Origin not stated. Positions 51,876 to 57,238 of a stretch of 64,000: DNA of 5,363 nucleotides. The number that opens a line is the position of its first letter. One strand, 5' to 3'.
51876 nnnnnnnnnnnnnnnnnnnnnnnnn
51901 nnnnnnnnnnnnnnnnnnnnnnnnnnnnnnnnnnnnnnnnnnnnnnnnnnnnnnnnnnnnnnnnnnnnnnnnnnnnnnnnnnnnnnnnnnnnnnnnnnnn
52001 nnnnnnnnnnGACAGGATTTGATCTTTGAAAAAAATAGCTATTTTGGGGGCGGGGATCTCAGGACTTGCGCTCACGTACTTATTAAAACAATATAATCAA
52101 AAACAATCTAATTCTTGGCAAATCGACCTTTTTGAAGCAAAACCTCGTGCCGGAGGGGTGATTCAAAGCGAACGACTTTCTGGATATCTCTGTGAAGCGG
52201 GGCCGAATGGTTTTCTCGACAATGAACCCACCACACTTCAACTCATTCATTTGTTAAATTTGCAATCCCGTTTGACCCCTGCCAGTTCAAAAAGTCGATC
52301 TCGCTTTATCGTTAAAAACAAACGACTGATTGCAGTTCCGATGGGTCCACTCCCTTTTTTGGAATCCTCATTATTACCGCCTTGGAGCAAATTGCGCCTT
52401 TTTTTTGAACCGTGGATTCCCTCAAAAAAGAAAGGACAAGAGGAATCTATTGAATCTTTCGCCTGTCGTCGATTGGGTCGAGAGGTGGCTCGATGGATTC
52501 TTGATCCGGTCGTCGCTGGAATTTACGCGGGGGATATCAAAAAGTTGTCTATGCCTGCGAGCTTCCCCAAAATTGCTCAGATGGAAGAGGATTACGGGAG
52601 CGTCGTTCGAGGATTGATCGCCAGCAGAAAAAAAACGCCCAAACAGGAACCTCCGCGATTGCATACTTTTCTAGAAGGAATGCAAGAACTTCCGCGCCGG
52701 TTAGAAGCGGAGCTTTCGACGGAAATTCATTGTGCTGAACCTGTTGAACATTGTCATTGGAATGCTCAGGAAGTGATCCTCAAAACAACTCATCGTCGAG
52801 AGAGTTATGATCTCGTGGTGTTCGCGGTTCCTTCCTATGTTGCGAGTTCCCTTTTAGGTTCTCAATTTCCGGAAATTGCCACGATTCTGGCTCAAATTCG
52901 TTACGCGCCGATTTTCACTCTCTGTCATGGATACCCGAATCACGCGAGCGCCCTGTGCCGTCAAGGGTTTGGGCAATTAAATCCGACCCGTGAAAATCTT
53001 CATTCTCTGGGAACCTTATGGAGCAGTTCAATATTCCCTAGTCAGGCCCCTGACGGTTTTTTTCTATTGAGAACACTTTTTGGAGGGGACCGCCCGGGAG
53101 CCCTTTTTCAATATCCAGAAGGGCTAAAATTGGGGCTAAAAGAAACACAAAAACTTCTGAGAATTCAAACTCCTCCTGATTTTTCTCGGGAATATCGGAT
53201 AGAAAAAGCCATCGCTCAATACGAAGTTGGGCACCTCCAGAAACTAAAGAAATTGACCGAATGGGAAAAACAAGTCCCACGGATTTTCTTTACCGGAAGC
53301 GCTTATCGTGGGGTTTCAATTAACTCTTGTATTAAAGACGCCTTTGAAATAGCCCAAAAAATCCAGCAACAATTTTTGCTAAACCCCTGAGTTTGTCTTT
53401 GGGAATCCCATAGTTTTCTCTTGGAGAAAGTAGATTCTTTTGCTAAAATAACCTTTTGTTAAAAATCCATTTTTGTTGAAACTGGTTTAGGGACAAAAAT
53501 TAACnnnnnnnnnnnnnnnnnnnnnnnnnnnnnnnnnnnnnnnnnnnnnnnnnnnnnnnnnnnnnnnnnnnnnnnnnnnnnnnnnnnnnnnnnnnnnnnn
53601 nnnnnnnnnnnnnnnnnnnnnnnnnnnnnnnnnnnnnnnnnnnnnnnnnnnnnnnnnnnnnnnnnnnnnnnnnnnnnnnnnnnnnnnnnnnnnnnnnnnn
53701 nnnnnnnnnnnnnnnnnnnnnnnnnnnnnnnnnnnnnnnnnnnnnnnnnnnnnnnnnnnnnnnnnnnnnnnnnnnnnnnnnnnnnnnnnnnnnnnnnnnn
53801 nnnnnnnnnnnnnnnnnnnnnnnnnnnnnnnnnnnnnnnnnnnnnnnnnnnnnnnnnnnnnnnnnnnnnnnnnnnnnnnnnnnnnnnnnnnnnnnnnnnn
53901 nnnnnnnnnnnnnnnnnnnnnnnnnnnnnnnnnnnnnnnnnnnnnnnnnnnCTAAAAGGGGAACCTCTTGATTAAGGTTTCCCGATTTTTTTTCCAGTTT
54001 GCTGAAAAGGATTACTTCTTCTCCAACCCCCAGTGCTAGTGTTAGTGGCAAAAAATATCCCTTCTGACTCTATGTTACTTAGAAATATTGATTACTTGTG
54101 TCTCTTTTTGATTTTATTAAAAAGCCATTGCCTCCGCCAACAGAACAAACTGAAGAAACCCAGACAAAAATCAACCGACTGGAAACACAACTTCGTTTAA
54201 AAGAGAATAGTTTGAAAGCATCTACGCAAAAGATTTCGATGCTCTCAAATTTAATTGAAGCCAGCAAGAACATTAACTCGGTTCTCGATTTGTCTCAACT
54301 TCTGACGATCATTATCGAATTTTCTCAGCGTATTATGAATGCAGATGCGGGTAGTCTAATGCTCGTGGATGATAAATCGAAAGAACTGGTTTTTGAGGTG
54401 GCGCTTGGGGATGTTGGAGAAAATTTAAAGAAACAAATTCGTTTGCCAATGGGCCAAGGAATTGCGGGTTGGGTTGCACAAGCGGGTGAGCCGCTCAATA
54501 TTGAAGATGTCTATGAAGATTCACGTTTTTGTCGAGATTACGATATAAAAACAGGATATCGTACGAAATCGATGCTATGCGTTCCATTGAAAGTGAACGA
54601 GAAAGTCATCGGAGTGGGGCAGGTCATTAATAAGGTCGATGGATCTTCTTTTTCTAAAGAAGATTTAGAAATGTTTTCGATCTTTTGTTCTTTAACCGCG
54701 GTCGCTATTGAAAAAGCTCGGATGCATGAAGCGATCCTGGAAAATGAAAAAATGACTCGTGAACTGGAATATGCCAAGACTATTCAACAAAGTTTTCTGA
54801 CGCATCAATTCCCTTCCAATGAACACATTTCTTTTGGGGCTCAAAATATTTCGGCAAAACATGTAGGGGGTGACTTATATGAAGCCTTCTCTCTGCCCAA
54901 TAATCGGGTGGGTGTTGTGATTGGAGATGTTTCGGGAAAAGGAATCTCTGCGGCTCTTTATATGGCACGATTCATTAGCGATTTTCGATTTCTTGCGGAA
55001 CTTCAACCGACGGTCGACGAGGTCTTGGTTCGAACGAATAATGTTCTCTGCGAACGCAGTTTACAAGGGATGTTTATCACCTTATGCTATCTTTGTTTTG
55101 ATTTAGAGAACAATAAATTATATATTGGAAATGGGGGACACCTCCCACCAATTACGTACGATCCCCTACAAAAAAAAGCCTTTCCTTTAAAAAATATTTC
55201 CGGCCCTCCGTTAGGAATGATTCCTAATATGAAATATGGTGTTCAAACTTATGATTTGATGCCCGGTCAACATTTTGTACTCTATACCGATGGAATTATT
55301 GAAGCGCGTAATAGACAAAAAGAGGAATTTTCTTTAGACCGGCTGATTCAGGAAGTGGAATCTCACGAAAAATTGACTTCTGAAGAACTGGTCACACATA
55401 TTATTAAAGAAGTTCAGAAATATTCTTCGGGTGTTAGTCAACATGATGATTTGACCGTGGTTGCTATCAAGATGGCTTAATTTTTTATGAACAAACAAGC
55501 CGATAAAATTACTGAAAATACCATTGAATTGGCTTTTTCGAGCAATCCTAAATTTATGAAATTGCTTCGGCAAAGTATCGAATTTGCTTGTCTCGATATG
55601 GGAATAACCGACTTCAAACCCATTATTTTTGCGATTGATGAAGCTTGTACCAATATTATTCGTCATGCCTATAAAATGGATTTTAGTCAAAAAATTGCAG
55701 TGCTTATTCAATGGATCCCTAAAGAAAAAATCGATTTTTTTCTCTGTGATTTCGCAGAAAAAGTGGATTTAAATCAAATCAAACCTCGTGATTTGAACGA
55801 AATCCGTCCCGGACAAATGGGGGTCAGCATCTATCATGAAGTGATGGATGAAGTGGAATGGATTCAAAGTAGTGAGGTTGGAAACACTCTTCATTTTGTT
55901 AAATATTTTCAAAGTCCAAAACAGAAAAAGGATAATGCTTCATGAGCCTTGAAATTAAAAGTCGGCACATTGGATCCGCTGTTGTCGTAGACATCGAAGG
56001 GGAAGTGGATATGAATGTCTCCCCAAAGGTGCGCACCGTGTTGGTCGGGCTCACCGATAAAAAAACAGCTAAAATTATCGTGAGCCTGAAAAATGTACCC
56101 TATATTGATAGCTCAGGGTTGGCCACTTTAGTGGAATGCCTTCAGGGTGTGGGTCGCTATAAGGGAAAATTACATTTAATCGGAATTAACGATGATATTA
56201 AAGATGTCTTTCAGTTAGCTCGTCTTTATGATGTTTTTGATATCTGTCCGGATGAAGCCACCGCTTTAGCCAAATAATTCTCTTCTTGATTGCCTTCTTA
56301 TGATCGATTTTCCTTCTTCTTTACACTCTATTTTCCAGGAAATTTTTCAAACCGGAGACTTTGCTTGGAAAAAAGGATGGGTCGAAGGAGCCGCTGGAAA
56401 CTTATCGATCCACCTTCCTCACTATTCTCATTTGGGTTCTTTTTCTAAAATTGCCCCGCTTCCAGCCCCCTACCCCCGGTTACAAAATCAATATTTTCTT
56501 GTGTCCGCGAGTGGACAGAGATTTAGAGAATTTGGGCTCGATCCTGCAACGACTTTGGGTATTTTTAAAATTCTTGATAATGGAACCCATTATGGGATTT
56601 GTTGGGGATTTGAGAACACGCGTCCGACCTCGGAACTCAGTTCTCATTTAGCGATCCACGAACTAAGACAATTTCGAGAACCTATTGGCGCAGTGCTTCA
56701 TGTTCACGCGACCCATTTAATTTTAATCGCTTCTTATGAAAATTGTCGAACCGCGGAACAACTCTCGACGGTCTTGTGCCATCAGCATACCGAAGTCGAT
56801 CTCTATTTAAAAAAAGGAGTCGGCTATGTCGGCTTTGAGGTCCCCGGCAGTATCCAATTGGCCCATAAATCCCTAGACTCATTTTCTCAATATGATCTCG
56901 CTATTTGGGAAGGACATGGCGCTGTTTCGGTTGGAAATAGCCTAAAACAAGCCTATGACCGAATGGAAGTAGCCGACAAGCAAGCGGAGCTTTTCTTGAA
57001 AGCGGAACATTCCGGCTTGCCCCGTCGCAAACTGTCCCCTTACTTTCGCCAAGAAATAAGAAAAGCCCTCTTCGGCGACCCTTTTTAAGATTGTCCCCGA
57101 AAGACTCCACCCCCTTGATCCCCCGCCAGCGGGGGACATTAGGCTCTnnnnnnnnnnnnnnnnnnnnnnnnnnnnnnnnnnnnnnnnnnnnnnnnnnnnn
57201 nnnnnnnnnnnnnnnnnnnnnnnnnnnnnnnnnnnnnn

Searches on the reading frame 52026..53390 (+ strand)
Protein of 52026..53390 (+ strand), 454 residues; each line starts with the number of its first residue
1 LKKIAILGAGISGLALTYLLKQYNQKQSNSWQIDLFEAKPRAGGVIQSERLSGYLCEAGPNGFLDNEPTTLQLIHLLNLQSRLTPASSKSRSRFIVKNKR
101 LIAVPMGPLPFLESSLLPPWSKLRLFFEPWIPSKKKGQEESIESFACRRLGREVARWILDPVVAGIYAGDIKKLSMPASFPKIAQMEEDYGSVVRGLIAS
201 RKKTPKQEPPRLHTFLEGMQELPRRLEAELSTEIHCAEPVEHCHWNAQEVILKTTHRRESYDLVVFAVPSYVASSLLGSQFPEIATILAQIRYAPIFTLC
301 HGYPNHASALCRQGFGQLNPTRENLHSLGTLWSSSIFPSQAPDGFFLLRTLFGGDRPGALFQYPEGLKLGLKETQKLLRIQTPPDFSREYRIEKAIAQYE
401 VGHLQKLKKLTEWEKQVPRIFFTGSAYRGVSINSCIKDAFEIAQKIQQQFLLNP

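Call 71: search_protein_families(library=pfam, proteins=[window:52026-53390:+], max_evalue=0.00001)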
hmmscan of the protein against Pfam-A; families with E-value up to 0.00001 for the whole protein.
window:52026-53390:+ (454 aa): 2 families
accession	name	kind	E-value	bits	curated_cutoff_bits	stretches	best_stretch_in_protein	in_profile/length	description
PF01593.30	Amino_oxidase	-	9.8e-40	137.6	19.8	1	11-446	1-442/443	Flavin containing amine oxidoreductase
PF13450.12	NAD_binding_8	-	2.2e-10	41.1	21.9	1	6-68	1-59/68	NAD(P)-binding Rossmann-like domain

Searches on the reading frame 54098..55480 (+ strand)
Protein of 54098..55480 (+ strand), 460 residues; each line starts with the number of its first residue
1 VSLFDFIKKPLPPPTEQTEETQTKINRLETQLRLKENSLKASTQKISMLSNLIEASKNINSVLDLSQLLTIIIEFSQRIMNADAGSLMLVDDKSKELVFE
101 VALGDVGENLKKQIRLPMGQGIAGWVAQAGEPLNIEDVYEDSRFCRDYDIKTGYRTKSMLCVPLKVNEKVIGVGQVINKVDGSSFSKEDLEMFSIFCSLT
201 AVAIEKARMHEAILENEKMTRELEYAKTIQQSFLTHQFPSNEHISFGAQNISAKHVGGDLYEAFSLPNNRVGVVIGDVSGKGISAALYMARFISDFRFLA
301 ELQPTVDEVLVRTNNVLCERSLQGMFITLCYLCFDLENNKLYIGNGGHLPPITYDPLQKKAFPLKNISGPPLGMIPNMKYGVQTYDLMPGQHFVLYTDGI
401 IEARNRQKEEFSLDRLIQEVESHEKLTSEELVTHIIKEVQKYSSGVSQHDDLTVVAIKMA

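Call 71: search_protein_families(library=pfam, proteins=[window:54098-55480:+], max_evalue=0.00001)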
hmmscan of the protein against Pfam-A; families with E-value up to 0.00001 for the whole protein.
window:54098-55480:+ (460 aa): 4 families
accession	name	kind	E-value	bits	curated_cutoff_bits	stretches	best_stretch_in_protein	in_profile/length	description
PF07228.17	SpoIIE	-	2.7e-49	168.2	25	1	268-459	2-191/192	Stage II sporulation protein E (SpoIIE)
PF01590.32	GAF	-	1.6e-19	71.2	22.4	1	64-204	1-133/133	GAF domain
PF13185.12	GAF_2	-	5.9e-17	62.6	28.6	1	63-205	2-136/136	GAF domain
PF13492.12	GAF_3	-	8.8e-13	49.2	27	1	65-205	2-128/129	GAF domain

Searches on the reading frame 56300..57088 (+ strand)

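Call 22: search_protein_families(library=pfam, proteins=[window:56300-57088:+])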
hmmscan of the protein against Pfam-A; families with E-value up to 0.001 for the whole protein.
window:56300-57088:+ (262 aa): 1 family
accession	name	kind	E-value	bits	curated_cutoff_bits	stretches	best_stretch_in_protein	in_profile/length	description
PF00596.27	Aldolase_II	-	2.9e-25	89.7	22.2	1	13-232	1-182/183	Class II Aldolase and Adducin N-terminal domain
